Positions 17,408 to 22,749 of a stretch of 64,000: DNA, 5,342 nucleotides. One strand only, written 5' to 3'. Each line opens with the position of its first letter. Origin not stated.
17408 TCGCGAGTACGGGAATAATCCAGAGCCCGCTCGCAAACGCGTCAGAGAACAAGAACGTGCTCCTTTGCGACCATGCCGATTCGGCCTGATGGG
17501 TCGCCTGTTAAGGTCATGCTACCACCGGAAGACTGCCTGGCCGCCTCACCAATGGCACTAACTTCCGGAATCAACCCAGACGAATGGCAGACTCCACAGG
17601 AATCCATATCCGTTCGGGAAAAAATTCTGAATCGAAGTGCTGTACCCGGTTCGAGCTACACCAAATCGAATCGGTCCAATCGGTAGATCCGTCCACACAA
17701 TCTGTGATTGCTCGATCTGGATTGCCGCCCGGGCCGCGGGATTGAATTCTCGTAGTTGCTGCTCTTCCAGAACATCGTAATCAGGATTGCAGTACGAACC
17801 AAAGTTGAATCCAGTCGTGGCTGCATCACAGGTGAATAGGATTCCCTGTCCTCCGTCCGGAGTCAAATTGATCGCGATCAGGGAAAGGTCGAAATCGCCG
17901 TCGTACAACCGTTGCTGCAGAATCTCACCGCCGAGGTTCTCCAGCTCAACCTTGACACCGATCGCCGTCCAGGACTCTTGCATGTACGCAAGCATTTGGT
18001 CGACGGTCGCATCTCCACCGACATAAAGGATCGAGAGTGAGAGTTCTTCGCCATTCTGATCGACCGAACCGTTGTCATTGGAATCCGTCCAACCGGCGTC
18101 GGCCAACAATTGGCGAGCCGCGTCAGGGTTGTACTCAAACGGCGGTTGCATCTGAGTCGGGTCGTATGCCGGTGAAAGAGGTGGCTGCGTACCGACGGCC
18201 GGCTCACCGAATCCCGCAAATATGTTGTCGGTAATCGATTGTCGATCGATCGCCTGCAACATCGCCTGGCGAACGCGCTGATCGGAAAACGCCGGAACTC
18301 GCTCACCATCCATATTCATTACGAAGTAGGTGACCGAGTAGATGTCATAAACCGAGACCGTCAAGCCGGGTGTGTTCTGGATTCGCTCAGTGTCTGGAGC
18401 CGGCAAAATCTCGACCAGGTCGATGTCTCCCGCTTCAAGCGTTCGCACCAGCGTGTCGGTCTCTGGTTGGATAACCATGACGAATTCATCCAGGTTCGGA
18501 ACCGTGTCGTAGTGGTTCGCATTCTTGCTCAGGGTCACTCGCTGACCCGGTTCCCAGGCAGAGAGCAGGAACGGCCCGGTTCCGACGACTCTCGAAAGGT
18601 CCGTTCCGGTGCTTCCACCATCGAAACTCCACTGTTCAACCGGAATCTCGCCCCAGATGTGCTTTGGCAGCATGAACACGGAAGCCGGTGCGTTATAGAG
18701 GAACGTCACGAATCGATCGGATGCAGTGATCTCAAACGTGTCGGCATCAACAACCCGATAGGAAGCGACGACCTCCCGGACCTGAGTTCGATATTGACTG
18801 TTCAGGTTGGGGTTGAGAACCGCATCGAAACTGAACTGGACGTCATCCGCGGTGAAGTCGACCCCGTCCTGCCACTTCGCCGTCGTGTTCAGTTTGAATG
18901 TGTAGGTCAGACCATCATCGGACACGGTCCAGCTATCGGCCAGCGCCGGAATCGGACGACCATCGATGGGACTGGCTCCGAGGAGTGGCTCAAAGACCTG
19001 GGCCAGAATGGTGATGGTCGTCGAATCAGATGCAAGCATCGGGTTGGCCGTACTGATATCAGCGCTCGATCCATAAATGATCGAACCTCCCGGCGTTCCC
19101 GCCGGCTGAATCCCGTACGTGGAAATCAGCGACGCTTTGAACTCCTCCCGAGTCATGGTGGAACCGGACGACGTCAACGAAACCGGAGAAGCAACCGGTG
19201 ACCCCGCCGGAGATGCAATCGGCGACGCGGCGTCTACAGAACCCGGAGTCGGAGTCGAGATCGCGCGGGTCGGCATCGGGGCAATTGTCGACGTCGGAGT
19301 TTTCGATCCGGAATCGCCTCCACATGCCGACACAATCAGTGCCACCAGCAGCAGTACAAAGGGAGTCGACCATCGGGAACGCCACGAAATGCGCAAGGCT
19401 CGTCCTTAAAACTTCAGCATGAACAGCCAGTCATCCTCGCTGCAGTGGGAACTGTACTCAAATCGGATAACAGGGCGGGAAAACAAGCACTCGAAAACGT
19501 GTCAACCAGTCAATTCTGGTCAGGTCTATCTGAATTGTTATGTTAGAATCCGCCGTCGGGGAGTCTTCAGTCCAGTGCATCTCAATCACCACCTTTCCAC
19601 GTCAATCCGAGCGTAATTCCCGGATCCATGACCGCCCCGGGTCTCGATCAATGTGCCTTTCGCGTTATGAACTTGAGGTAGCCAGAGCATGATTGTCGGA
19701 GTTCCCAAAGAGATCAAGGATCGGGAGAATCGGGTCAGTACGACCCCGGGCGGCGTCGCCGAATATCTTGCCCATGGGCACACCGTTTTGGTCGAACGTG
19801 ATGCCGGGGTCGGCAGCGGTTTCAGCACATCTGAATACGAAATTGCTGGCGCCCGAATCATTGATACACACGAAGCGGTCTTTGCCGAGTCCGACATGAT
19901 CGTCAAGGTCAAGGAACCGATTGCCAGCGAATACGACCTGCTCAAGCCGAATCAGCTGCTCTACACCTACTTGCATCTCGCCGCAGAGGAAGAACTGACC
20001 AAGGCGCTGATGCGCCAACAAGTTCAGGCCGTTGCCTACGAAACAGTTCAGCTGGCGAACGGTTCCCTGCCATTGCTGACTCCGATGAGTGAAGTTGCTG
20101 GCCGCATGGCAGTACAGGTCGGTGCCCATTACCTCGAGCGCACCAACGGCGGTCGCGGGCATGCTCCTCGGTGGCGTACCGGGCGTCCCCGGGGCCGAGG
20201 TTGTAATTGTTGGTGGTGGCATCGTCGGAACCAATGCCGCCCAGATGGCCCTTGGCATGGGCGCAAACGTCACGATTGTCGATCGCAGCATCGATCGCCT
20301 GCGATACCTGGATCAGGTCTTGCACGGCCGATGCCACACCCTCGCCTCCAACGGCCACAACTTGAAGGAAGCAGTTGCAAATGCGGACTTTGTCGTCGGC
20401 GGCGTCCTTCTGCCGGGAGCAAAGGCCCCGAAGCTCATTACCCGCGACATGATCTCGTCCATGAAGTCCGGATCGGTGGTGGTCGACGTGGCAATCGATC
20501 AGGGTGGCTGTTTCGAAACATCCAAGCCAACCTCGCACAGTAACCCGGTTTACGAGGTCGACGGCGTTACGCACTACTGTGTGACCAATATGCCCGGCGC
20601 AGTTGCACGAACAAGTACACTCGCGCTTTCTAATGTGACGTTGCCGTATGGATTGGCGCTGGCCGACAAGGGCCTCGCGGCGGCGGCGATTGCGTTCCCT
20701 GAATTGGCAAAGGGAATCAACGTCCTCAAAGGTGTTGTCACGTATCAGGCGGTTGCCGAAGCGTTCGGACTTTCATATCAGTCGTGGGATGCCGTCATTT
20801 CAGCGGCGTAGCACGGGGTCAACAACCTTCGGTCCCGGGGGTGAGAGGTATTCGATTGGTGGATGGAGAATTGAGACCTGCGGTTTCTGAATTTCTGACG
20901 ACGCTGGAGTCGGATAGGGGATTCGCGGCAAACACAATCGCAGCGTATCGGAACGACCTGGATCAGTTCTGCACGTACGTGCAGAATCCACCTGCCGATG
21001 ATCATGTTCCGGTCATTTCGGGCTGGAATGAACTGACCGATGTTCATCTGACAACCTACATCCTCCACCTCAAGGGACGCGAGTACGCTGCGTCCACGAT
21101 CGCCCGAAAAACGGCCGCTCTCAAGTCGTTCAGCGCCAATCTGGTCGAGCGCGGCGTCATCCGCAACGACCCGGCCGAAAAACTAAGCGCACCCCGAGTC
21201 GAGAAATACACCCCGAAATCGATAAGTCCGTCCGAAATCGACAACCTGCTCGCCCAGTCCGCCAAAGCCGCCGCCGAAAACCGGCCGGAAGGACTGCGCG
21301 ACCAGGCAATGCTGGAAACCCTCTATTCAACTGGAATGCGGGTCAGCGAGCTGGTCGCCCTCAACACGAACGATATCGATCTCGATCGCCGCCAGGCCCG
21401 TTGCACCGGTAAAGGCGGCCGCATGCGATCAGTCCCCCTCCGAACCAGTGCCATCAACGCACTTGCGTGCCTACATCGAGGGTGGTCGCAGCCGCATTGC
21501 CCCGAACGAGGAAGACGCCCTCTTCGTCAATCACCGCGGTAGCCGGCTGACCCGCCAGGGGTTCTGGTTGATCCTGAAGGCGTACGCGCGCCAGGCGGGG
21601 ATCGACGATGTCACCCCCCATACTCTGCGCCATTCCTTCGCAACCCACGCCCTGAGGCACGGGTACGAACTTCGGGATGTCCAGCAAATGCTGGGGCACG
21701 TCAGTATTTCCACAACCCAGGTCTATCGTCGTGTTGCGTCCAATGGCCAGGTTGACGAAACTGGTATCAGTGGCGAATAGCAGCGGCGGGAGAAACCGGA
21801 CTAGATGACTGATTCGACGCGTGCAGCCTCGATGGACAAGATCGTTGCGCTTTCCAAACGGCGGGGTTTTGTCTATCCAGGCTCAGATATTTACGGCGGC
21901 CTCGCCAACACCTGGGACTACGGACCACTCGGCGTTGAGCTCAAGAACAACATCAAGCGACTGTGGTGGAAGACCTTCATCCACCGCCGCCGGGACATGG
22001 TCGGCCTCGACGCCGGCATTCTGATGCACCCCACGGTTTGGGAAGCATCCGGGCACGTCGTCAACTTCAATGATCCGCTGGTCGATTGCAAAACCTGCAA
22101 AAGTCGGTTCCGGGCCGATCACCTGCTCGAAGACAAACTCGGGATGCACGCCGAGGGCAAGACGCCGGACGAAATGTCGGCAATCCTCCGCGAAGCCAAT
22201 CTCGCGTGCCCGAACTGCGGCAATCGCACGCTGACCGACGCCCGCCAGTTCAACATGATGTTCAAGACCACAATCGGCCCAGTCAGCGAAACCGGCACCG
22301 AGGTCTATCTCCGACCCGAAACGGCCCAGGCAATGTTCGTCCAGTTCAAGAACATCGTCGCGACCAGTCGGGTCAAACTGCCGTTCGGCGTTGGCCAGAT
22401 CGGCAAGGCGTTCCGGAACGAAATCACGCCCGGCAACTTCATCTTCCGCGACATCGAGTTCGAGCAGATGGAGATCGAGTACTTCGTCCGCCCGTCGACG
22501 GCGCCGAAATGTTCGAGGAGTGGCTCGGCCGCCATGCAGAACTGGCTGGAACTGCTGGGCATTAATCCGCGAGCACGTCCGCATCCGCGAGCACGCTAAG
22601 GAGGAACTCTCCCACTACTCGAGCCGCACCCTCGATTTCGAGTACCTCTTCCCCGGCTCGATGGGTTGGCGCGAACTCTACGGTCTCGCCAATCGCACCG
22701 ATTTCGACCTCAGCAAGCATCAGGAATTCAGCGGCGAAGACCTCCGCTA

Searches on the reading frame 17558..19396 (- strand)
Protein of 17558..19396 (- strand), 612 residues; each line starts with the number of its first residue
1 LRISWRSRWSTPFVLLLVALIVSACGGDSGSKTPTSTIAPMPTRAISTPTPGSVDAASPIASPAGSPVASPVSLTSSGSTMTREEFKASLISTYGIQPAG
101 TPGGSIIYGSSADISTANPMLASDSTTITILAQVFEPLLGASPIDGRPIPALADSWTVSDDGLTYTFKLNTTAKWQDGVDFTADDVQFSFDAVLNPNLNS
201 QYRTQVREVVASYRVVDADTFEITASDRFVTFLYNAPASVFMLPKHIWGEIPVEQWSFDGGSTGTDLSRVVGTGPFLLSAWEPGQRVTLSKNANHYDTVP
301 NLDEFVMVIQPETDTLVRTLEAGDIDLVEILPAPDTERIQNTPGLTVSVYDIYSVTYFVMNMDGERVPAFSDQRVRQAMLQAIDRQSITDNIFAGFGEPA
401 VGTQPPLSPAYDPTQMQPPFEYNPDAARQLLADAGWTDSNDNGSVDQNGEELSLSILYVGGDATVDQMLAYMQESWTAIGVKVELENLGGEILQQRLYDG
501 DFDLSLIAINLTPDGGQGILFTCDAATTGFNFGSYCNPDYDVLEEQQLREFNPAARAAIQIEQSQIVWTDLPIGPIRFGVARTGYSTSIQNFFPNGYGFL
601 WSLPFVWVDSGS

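Call 74: search_protein_families(library=pfam, proteins=[window:17558-19396:-], max_evalue=0.001)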
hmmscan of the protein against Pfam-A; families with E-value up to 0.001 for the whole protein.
window:17558-19396:- (612 aa): 1 family
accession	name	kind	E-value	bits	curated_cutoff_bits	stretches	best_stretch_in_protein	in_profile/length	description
PF00496.27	SBP_bac_5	-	1.3e-90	304.7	32.4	1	148-514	2-351/368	Bacterial extracellular solute-binding proteins, family 5 Middle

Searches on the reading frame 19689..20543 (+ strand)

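Call 74: search_protein_families(library=pfam, proteins=[window:19689-20543:+], max_evalue=0.001)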
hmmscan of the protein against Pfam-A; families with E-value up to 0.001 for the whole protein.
window:19689-20543:+ (284 aa): 1 family
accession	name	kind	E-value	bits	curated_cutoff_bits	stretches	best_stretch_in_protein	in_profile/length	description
PF05222.21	AlaDh_PNT_N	-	3.2e-47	160.6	30.4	1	4-137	1-136/136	Alanine dehydrogenase/PNT, N-terminal domain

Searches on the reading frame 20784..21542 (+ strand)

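Call 74: search_protein_families(library=pfam, proteins=[window:20784-21542:+], max_evalue=0.001)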
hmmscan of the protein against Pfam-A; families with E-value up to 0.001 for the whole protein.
window:20784-21542:+ (252 aa): 3 families
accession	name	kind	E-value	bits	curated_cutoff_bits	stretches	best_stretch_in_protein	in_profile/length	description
PF02899.23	Phage_int_SAM_1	-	9.9e-15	55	22.3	1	35-124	2-83/83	Phage integrase, N-terminal SAM-like domain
PF00589.27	Phage_integrase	-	1e-14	55.1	27.1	1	148-227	4-79/172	Phage integrase family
PF13495.12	Phage_int_SAM_4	-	7.8e-06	26.7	27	1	36-123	4-81/85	Phage integrase, N-terminal SAM-like domain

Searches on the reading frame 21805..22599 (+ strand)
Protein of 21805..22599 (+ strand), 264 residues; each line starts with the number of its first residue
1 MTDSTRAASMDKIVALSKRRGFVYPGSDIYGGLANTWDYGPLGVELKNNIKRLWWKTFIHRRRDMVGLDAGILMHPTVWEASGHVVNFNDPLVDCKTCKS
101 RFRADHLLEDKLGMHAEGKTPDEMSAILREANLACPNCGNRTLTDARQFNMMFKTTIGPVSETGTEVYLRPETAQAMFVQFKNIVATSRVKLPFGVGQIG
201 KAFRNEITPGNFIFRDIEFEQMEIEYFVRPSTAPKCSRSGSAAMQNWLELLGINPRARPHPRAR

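Call 74: search_protein_families(library=pfam, proteins=[window:21805-22599:+], max_evalue=0.001)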
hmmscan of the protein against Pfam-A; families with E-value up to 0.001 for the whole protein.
window:21805-22599:+ (264 aa): 1 family
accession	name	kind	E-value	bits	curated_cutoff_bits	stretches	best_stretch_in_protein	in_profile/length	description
PF00587.30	tRNA-synt_2b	-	9.3e-08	32.8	29.3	1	161-254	5-97/179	tRNA synthetase class II core domain (G, H, P, S and T)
